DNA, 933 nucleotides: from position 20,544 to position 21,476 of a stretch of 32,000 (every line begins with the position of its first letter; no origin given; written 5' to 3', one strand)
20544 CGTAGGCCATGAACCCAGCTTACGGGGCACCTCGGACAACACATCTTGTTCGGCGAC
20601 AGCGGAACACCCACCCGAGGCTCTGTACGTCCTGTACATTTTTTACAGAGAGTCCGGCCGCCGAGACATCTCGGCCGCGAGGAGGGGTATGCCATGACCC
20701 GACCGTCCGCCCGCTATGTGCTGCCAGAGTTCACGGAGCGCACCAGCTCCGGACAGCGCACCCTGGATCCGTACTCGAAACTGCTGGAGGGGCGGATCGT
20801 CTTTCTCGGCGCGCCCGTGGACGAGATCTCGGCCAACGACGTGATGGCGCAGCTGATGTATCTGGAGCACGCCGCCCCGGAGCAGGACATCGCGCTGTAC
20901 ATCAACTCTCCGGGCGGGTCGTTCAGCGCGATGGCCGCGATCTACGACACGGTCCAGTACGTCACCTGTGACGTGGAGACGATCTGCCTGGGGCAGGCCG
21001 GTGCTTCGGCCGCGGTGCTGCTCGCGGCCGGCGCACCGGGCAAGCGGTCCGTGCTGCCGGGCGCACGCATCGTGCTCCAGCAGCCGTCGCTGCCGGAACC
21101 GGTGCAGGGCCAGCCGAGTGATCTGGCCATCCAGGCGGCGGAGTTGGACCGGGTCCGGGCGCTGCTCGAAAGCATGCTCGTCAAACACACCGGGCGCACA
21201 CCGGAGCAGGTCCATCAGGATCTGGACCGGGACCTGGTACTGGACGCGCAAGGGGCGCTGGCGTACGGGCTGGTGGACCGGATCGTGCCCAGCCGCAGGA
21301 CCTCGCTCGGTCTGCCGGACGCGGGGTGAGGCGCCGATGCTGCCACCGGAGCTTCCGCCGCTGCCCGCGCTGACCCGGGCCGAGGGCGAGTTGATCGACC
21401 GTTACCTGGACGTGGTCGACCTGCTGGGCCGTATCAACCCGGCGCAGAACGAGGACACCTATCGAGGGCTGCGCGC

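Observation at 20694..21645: ClpP paralogue with His->Gln and a displaced Ser in the catalytic motifs, plus a tightly coupled unknown 102-aa protein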

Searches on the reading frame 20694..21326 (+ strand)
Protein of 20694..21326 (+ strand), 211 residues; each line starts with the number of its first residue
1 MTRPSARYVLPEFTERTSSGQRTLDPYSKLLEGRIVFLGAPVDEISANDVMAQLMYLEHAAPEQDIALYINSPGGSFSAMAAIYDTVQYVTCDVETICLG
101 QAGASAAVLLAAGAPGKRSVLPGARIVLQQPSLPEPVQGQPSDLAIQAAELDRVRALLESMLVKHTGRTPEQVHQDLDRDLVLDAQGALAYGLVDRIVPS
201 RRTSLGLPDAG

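Call 3: search_protein_families(library=pfam, proteins=[window:20694-21326:+], max_evalue=1)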
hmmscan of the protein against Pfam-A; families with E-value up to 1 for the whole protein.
window:20694-21326:+ (211 aa): 1 family
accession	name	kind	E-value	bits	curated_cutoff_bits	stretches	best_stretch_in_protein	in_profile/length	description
PF00574.28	CLP_protease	-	9.5e-64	215.1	20.2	1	19-199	2-180/182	Clp protease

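Call 4: search_protein_families(library=ncbifam, proteins=[window:20694-21326:+], max_evalue=1)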
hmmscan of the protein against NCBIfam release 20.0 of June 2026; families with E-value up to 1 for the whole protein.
window:20694-21326:+ (211 aa): 11 families
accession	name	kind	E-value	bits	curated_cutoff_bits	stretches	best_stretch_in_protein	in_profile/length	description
NF009205.0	PRK12553.1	subfamily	1.7e-75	253.2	228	1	2-201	6-205/211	ATP-dependent Clp protease proteolytic subunit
NF001368.0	PRK00277.1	subfamily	2.8e-69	233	249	1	6-202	5-199/203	ATP-dependent Clp protease proteolytic subunit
TIGR00493.1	clpP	equivalog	1.7e-59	200.8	308.6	1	9-198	3-190/192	ATP-dependent Clp endopeptidase proteolytic subunit ClpP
NF011091.0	PRK14514.1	equivalog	3e-53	180.7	361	1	3-199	24-218/221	ATP-dependent Clp endopeptidase proteolytic subunit ClpP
NF009203.0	PRK12551.1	equivalog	2e-50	171.2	359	1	11-201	3-191/196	ATP-dependent Clp protease proteolytic subunit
NF011090.0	PRK14513.1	equivalog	5.4e-49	166.8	347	1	9-204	3-196/201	ATP-dependent Clp protease proteolytic subunit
NF009204.0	PRK12552.1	equivalog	7e-42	143.3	263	1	27-202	24-216/225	ATP-dependent Clp protease proteolytic subunit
NF011089.0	PRK14512.1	equivalog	1.4e-30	106.6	251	1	27-201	22-194/200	ATP-dependent Clp protease proteolytic subunit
NF045540.1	scaf_prot_MCP1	exception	3.2e-16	59.2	475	1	45-200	15-163/652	ClpP-like prohead protease/major capsid protein fusion protein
NF045542.1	Clp_rel_HeadMat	equivalog_domain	1.5e-14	54.2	120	1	43-197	16-165/165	head maturation protease, ClpP-related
TIGR00706.1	SppA_dom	equivalog_domain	0.0024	17.6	155.45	1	45-114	14-84/208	signal peptide peptidase SppA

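Call 5: search_solved_structures(query=window:20694-21326:+, show_alignments=3)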
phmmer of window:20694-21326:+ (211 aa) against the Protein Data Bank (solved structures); distinct sequences matched with E-value up to 0.001: 110 (the best 60 are shown).
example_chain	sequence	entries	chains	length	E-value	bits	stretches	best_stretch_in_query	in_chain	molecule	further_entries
5dzk_A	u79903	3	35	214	1.3e-71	243.9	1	3-204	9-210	ATP-dependent Clp protease proteolytic subunit 2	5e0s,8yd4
9p53_C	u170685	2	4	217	1.4e-71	243.9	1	3-204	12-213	ATP-dependent Clp protease proteolytic subunit 2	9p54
4u0g_A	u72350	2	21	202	1.2e-69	237.5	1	7-204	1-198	ATP-dependent Clp protease proteolytic subunit 2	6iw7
7x8x_A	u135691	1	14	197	1e-68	234.4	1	8-203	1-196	ATP-dependent Clp protease proteolytic subunit 2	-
6vgn_A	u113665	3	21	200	4.7e-68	232.3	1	9-204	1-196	ATP-dependent Clp protease proteolytic subunit | ATP-dependent Clp protease proteolytic subunit 2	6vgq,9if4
8yd0_H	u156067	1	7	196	7.5e-68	231.6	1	9-203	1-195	ATP-dependent Clp protease proteolytic subunit 2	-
6vgk_A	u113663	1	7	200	9.8e-68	231.3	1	10-204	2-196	ATP-dependent Clp protease proteolytic subunit 2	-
8ycx_G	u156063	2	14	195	2.1e-67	230.2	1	10-203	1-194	ATP-dependent Clp protease proteolytic subunit 2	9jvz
8yd1_G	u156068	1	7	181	3.6e-64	219.6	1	25-203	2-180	ATP-dependent Clp protease proteolytic subunit 2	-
8yd2_B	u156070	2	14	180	4.6e-64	219.3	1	25-203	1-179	ATP-dependent Clp protease proteolytic subunit 2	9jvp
8xn4_H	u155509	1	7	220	5e-63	215.9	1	23-203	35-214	ATP-dependent Clp protease proteolytic subunit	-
8xon_H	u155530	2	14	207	6.3e-63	215.6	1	23-203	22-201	ATP-dependent Clp protease proteolytic subunit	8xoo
8xop_H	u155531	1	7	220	6.6e-63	215.5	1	23-203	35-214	ATP-dependent Clp protease proteolytic subunit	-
8r04_A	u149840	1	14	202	1.5e-55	191.5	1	9-201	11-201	ATP-dependent Clp protease proteolytic subunit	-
6hwm_A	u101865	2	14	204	1.7e-53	184.8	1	9-200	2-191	ATP-dependent Clp protease proteolytic subunit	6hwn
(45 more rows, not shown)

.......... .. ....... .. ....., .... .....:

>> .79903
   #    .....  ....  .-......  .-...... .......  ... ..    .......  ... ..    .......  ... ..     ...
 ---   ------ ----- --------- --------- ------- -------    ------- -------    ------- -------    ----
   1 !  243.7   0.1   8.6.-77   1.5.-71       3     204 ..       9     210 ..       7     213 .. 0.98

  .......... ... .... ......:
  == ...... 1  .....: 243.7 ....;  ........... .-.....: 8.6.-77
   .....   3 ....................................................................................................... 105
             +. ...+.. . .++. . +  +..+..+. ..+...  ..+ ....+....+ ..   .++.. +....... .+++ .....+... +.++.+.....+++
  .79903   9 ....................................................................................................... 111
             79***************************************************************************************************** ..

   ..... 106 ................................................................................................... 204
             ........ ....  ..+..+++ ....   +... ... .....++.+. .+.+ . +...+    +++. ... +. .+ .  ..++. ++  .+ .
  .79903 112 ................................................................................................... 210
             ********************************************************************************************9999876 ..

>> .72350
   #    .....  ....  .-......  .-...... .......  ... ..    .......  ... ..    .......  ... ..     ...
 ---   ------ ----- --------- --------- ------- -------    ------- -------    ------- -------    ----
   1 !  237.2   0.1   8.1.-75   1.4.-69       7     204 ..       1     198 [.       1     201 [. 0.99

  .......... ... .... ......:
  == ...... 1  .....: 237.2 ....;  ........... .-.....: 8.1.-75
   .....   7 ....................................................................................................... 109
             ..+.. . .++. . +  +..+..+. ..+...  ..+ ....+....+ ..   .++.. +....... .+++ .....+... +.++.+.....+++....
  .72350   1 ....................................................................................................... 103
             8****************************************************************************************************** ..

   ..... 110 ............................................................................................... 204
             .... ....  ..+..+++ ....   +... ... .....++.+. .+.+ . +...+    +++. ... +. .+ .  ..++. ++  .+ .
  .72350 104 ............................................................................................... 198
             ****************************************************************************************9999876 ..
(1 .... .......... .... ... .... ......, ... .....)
